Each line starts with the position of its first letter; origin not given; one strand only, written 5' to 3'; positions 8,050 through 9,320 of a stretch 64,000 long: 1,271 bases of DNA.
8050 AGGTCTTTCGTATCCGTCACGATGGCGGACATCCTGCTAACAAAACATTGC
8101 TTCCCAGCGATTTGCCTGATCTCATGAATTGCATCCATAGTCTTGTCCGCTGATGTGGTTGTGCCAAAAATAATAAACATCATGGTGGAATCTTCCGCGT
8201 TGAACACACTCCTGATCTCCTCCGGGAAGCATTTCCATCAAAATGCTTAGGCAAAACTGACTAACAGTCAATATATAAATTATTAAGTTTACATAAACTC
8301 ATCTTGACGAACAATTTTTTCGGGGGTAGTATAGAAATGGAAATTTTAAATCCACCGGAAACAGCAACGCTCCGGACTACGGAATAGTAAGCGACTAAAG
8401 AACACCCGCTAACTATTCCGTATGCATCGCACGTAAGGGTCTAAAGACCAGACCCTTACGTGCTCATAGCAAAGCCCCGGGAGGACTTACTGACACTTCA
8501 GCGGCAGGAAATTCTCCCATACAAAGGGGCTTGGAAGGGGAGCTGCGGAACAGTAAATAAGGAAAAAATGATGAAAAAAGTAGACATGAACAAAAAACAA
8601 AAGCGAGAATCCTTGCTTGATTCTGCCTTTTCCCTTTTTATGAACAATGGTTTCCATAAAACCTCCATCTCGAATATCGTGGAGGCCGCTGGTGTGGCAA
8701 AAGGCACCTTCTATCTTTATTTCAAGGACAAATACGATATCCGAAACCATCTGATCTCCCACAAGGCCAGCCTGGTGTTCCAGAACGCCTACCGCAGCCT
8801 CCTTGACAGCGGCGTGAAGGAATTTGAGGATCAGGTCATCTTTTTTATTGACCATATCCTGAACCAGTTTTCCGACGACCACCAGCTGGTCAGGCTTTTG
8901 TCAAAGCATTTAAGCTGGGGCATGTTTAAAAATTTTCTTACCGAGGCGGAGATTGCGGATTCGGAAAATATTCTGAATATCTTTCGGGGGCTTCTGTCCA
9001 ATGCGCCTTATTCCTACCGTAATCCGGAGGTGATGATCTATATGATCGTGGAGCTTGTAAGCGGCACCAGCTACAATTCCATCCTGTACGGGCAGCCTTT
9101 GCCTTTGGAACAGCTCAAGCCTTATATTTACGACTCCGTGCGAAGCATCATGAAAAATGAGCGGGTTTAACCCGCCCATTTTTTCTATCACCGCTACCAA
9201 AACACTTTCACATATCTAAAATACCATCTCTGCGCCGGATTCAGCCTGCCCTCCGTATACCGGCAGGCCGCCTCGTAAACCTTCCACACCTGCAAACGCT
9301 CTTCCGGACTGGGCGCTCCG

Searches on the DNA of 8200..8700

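Call 94: search_rna_families(source=window, start=8200, end=8700, threshold=evalue, max_evalue=10)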
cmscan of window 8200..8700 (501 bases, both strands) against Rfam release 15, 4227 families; matches with E-value up to 10: 15.
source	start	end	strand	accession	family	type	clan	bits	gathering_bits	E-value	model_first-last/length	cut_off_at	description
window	8563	8640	+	RF01600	snoR25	Gene; snRNA; snoRNA; CD-box;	-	24.2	50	0.22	1-70/70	no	small nucleolar RNA snoR25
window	8373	8425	-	RF03790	MIR8008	Gene; miRNA;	-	20.8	66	0.11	1-55/55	no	MIR8008 microRNA precursor family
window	8565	8628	+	RF01559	DdR1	Gene; snRNA; snoRNA; CD-box;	-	20.4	70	0.28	1-66/66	no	Dictyostelium snoRNA DdR1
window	8561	8636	+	RF01169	SNORD112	Gene; snRNA; snoRNA; CD-box;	CL00069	19.4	58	0.37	1-77/77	no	Small nucleolar RNA SNORD112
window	8425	8461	-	RF03704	MIR4380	Gene; miRNA;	-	19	83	0.44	1-82/82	no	MIR4380 microRNA precursor family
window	8378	8422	-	RF04049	MIR7127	Gene; miRNA;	-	17.6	100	1.2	1-132/132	no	MIR7127 microRNA precursor family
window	8536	8573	+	RF03084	DUF2815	Gene; sRNA;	-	15.9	41.2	4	1-62/62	no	DUF2815 RNA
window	8559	8651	+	RF00335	snoZ13_snr52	Gene; snRNA; snoRNA; CD-box;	-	15.2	47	8.9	1-101/101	no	Small nucleolar RNA Z13/snr52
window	8425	8466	-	RF04201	MIR7510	Gene; miRNA;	-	14.5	93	7.8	1-79/79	no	MIR7510 microRNA precursor family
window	8428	8465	+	RF04024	mir-9571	Gene; miRNA;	-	14.3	100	9.6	1-86/86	no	mir-9571 microRNA precursor family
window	8426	8467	+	RF04201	MIR7510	Gene; miRNA;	-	14.1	93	9.4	1-79/79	no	MIR7510 microRNA precursor family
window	8608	8668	-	RF01845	enod40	Gene;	-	14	45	0.57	1-263/263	no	Early nodulin 40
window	8417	8482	-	RF01773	rpsL_pseudo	Cis-reg; leader;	-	13.4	70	3.2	1-128/128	no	Pseudomonas rpsL leader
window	8377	8423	-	RF04153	MIR856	Gene; miRNA;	-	12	297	1.6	1-258/258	no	MIR856 microRNA precursor family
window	8431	8461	-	RF04153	MIR856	Gene; miRNA;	-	9.8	297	6.4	1-258/258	no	MIR856 microRNA precursor family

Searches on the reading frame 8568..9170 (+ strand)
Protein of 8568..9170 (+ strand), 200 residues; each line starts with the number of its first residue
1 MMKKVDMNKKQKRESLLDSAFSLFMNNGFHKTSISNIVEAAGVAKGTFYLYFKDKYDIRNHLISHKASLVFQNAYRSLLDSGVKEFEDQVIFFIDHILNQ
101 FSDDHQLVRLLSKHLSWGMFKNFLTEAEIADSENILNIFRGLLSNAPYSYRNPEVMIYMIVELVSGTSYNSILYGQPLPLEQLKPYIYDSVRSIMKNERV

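Call 88: find_encoding_contigs(protein=window:8568-9170:+, flank=1500, max_places=8)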
Protein window:8568-9170:+ (200 aa): 15 contigs read that carry it; 8 places shown.
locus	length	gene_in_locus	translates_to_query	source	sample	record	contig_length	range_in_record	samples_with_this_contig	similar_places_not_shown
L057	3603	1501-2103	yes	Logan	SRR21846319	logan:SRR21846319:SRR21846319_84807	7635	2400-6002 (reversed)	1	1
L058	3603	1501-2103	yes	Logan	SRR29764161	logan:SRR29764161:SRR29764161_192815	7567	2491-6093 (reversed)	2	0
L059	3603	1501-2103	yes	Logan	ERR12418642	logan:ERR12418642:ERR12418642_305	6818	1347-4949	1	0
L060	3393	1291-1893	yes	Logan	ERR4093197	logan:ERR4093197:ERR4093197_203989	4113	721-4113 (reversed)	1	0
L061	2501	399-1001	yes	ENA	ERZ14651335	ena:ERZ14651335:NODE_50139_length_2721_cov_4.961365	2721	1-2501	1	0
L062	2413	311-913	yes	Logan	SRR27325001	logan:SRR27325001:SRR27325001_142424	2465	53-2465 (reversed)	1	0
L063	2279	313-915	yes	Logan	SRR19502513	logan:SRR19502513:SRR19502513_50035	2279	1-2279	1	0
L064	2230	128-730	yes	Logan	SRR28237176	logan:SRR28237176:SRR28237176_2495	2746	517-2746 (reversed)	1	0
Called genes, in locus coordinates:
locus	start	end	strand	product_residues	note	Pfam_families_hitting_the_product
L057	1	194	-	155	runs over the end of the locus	-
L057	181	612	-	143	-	PF13274:SocA_Panacea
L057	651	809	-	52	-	-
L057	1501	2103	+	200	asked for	PF00440:TetR_N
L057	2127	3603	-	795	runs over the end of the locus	PF01841:Transglut_core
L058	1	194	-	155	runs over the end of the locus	-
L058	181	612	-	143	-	PF13274:SocA_Panacea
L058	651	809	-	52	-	-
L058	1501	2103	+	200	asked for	PF00440:TetR_N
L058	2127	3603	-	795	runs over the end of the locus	PF01841:Transglut_core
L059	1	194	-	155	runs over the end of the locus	-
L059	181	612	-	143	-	PF13274:SocA_Panacea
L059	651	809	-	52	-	-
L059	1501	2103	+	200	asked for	PF00440:TetR_N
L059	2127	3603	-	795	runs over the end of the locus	PF01841:Transglut_core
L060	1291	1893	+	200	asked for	PF00440:TetR_N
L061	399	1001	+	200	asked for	PF00440:TetR_N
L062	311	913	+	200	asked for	PF00440:TetR_N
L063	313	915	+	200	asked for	PF00440:TetR_N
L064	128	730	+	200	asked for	PF00440:TetR_N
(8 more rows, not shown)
